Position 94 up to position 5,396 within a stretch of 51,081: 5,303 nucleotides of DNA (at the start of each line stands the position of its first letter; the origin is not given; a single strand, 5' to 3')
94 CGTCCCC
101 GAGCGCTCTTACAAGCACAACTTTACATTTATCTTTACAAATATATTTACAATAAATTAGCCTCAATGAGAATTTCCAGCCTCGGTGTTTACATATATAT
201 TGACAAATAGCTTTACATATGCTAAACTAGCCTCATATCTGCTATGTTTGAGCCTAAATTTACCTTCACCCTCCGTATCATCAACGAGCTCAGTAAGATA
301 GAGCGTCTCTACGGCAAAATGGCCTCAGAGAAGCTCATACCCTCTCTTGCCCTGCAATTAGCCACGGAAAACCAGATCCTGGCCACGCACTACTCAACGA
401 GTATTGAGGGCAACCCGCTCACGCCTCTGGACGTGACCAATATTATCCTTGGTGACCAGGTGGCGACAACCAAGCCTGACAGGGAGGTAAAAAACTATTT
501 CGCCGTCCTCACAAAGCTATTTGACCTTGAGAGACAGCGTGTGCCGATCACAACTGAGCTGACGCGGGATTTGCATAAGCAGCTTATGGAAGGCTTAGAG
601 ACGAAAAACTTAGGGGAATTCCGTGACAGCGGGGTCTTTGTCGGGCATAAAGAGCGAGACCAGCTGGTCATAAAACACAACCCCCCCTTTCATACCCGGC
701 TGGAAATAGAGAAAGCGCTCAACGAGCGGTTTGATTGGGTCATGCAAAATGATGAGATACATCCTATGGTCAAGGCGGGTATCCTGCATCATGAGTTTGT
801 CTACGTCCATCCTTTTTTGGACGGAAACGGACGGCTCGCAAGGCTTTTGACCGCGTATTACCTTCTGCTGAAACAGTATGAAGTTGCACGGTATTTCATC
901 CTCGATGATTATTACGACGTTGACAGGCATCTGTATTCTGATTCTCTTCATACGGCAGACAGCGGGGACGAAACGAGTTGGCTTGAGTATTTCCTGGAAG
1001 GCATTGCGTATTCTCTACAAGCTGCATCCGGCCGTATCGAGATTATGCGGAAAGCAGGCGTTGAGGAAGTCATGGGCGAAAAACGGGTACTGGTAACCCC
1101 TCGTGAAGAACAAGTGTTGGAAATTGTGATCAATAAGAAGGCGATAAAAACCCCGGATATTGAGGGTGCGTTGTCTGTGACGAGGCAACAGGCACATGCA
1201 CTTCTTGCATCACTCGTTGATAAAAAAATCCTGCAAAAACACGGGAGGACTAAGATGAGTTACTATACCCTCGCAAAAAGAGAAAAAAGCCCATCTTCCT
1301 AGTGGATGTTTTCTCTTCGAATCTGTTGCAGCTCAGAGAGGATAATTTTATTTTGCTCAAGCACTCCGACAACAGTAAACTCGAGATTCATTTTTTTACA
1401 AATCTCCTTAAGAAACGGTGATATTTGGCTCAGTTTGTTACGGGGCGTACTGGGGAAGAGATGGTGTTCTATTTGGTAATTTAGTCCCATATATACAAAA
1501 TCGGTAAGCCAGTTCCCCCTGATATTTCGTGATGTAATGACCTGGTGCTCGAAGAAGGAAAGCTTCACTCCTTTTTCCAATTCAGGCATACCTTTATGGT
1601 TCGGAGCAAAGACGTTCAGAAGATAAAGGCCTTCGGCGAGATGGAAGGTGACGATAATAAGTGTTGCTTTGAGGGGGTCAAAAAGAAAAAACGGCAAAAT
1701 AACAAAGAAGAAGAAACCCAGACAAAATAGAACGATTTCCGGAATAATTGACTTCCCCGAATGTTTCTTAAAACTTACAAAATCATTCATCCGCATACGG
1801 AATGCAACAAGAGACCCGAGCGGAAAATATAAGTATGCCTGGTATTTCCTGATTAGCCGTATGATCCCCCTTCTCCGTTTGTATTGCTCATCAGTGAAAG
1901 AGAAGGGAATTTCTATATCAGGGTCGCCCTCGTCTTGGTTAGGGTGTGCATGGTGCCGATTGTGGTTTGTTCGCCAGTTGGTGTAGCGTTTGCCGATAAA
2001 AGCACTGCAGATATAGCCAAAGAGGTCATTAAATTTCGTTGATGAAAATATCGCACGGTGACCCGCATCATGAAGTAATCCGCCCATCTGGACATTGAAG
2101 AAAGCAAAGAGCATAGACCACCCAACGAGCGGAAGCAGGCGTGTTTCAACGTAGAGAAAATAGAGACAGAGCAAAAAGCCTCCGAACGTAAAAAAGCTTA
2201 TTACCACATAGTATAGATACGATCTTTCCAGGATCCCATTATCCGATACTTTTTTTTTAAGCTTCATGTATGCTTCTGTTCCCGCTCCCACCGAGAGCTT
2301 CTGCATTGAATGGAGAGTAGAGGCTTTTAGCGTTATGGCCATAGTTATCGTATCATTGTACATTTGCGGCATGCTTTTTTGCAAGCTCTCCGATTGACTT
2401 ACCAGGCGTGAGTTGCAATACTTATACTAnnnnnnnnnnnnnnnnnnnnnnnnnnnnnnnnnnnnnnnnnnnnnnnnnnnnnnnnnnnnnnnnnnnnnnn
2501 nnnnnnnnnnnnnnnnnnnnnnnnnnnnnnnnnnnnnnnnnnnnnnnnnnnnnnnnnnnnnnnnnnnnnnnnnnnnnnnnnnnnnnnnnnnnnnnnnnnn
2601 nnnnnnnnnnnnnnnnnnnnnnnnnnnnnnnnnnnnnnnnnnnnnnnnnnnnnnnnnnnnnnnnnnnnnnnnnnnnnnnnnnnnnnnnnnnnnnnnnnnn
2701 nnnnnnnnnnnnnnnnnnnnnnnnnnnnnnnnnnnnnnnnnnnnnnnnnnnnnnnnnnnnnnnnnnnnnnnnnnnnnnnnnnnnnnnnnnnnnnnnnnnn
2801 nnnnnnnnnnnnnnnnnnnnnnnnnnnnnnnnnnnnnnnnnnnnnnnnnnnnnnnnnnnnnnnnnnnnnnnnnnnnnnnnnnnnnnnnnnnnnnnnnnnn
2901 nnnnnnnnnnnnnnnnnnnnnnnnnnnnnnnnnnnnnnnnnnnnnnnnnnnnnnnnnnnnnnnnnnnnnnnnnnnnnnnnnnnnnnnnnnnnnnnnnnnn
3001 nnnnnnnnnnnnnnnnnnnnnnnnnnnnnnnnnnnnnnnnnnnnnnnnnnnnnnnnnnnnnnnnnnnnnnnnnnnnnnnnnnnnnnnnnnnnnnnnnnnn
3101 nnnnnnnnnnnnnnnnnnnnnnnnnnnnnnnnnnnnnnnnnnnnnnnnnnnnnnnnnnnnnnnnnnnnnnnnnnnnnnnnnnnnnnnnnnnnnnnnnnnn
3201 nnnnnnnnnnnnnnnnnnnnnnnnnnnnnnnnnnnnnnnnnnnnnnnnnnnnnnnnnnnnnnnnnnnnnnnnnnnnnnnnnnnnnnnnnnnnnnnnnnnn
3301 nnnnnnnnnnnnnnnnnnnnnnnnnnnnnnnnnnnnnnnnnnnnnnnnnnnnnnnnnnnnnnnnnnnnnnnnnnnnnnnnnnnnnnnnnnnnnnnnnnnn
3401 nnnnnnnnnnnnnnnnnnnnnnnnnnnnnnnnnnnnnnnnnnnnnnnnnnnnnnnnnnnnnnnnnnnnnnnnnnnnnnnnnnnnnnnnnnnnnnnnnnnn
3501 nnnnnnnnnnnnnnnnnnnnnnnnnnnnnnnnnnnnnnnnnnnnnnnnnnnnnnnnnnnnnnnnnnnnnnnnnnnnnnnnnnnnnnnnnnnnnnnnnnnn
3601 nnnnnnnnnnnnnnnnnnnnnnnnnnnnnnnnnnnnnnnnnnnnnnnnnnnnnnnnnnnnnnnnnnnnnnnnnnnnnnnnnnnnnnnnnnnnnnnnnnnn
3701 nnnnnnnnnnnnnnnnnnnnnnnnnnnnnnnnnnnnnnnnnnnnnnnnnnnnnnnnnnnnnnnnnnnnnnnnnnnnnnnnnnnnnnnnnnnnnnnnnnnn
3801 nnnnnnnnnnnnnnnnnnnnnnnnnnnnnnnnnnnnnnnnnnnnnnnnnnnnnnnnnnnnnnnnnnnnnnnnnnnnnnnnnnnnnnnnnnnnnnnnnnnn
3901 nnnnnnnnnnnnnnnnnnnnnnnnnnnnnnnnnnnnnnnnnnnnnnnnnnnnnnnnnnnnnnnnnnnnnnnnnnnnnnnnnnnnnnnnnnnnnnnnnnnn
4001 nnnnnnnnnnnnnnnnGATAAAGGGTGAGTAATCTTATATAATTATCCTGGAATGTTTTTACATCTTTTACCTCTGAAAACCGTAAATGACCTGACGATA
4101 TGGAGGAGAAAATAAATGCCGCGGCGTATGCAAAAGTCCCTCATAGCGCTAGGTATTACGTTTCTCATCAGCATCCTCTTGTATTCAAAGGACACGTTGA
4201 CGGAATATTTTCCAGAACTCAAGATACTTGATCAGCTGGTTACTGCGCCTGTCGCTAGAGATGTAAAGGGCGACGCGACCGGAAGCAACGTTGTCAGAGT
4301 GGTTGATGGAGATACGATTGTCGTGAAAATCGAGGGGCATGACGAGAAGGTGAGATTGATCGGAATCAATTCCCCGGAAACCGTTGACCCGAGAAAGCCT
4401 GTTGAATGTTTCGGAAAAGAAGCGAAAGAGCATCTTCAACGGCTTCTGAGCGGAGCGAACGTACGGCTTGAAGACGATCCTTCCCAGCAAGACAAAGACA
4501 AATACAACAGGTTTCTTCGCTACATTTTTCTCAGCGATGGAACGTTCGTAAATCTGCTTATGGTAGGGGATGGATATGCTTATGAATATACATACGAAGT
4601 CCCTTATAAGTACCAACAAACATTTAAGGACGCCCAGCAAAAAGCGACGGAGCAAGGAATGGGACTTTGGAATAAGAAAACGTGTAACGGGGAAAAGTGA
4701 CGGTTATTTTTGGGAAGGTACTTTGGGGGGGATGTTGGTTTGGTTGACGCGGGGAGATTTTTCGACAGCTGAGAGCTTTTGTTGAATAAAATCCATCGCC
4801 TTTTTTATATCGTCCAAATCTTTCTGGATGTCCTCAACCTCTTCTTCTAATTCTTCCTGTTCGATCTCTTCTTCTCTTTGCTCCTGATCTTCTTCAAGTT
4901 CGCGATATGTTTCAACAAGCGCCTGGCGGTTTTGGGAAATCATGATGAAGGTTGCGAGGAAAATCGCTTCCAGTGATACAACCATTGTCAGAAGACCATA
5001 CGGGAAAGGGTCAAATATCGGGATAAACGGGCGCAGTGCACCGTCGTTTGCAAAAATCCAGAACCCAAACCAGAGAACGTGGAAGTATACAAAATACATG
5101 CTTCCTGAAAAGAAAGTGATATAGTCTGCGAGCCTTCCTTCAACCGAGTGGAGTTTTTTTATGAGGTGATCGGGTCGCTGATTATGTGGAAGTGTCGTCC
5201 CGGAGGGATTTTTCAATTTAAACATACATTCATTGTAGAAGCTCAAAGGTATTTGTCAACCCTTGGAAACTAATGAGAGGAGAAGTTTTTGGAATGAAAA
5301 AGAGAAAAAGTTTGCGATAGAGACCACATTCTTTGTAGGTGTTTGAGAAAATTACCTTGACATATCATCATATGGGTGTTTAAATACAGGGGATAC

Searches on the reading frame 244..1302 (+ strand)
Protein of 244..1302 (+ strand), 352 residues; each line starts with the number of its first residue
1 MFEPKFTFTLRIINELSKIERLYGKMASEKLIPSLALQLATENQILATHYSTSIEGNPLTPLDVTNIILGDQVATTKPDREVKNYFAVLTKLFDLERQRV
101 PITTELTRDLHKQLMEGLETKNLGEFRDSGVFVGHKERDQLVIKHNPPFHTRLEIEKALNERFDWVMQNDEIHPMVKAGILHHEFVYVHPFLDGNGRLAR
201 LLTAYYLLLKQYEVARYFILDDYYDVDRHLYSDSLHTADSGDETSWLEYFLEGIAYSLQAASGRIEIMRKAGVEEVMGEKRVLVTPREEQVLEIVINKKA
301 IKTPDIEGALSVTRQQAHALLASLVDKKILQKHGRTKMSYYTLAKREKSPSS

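Call 7: search_protein_families(library=pfam, proteins=[window:244-1302:+], max_evalue=0.01)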
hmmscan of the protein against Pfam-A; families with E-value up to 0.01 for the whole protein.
window:244-1302:+ (352 aa): 2 families
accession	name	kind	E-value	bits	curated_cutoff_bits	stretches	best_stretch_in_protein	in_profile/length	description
PF02661.23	Fic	-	4.9e-19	69.4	24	1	101-207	1-93/93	Fic/DOC family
PF03965.22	Penicillinase_R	-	0.0096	16.7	22.6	0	285-348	2-70/115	Penicillinase repressor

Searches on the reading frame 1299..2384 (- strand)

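Call 7: search_protein_families(library=pfam, proteins=[window:1299-2384:-], max_evalue=0.01)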
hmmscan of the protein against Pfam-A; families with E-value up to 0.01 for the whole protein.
window:1299-2384:- (361 aa): 1 family
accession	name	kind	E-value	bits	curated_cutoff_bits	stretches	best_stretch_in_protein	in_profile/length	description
PF00487.30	FA_desaturase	-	1.3e-39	137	29.7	1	84-337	4-250/253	Fatty acid desaturase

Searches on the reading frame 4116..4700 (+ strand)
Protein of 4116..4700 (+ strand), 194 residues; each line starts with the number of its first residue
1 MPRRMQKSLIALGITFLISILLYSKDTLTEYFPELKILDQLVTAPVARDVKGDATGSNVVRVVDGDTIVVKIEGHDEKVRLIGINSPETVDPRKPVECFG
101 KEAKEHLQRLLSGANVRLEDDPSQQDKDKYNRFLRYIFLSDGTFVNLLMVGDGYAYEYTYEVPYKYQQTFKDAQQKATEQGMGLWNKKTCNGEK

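Call 7: search_protein_families(library=pfam, proteins=[window:4116-4700:+], max_evalue=0.01)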
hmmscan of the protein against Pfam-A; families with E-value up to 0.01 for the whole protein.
window:4116-4700:+ (194 aa): 1 family
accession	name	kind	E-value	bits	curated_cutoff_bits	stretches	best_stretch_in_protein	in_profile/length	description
PF00565.23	SNase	-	3.9e-24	85.6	21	1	78-187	1-107/107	Staphylococcal nuclease homologue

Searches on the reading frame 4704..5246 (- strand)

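Call 7: search_protein_families(library=pfam, proteins=[window:4704-5246:-], max_evalue=0.01)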
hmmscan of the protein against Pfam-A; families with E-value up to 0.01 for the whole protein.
window:4704-5246:- (180 aa): 4 families
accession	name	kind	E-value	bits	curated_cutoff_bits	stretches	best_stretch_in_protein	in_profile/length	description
PF06210.16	DUF1003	-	2.6e-23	82.6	27.4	1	48-148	2-100/103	Protein of unknown function (DUF1003)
PF05837.17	CENP-H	-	0.0013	19.1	29.9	1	102-160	121-179/202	Centromere protein H (CENP-H)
PF15960.10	DUF4763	-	0.0044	16.7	30.1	1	112-166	18-73/236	Domain of unknown function (DUF4763)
PF08656.15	DASH_Dad3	-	0.0059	17.1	23.1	0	20-54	30-66/76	DASH complex subunit Dad3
